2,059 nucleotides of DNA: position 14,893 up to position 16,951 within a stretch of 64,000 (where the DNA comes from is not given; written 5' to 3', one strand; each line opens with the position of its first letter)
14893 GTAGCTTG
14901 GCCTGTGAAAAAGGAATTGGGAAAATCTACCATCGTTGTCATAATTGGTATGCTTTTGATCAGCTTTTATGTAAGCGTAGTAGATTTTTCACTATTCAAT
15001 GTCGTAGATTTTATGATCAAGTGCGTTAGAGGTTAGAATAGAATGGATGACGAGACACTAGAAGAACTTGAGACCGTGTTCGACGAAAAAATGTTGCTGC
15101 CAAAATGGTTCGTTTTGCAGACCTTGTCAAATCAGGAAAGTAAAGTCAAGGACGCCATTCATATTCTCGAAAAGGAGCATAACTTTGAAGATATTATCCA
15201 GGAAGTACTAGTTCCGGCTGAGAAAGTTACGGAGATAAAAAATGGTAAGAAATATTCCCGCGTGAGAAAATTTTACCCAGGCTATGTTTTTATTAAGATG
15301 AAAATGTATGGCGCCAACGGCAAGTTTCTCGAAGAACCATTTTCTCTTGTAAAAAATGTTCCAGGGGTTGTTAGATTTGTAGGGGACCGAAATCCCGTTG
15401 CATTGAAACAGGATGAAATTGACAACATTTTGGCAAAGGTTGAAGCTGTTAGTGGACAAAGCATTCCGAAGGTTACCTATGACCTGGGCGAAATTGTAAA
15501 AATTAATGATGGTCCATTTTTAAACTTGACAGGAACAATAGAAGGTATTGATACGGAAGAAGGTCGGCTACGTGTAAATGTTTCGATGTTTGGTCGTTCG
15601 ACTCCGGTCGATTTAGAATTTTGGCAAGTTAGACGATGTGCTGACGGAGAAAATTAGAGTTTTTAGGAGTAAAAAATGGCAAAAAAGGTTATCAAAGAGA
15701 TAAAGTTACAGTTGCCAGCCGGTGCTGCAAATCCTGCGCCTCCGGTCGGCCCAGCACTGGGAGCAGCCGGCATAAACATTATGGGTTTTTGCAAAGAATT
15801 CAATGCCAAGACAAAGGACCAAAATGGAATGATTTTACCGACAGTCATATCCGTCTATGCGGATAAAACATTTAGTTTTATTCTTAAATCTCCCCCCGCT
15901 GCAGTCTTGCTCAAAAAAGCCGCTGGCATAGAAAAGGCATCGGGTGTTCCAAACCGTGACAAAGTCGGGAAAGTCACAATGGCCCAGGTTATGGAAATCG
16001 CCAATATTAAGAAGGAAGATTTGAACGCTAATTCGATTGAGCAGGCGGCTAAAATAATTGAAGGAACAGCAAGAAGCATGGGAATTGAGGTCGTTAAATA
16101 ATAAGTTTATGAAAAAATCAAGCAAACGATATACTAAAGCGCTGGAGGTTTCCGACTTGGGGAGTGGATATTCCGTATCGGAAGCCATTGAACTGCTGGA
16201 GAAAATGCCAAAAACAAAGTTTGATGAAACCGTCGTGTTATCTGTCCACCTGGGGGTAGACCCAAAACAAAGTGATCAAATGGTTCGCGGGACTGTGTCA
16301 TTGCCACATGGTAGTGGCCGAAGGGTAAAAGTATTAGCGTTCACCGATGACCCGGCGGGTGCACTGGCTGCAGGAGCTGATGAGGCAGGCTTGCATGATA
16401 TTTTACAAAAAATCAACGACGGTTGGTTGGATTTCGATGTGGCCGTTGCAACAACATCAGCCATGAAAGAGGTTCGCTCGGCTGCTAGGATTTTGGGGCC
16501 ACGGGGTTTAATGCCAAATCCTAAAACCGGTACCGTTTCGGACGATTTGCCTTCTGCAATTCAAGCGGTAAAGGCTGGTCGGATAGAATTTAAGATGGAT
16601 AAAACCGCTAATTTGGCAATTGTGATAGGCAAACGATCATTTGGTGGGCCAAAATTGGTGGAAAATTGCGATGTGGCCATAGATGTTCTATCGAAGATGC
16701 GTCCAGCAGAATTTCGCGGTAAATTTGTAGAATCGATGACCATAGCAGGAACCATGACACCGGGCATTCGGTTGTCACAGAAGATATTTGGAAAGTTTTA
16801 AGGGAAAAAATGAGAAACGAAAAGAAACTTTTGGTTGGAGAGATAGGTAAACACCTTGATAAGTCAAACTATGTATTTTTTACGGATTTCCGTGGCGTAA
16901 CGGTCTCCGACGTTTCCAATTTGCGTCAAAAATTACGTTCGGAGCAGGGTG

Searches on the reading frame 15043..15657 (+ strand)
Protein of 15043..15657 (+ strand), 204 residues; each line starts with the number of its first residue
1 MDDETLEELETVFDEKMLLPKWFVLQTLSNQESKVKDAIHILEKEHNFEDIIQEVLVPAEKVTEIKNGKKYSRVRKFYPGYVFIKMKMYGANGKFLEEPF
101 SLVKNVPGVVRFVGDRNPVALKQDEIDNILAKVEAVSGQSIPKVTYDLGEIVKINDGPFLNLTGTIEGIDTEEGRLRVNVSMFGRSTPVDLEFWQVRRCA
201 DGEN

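Call 53: search_protein_families(library=pfam, proteins=[window:15043-15657:+], max_evalue=0.01)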
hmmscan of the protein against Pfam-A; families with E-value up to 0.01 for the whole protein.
window:15043-15657:+ (204 aa): 3 families
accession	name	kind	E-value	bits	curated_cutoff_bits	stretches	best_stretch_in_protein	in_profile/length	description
PF02357.24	NusG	-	1.9e-23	83.2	22.2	1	21-129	2-92/93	Transcription termination factor nusG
PF00467.35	KOW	-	0.00073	19.7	22.3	1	149-176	2-29/32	KOW motif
PF23291.1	KOW4_SPT5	-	0.0087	16.4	27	0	149-169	12-32/55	Transcription elongation factor SPT5, fourth KOW domain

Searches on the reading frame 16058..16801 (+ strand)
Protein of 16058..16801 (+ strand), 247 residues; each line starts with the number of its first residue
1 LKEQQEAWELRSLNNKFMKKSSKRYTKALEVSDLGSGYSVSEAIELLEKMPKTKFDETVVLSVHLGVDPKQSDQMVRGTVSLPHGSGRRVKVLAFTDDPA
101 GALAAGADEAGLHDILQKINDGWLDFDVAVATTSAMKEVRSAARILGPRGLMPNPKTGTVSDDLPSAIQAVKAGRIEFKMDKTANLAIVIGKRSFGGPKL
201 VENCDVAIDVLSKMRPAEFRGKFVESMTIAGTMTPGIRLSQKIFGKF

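Call 53: search_protein_families(library=pfam, proteins=[window:16058-16801:+], max_evalue=0.01)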
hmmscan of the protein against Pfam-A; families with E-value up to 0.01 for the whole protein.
window:16058-16801:+ (247 aa): 1 family
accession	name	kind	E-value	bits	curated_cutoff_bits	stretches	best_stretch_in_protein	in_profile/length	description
PF00687.26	Ribosomal_L1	-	8.4e-51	172.8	32.2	1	47-235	1-198/198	Ribosomal protein L1p/L10e family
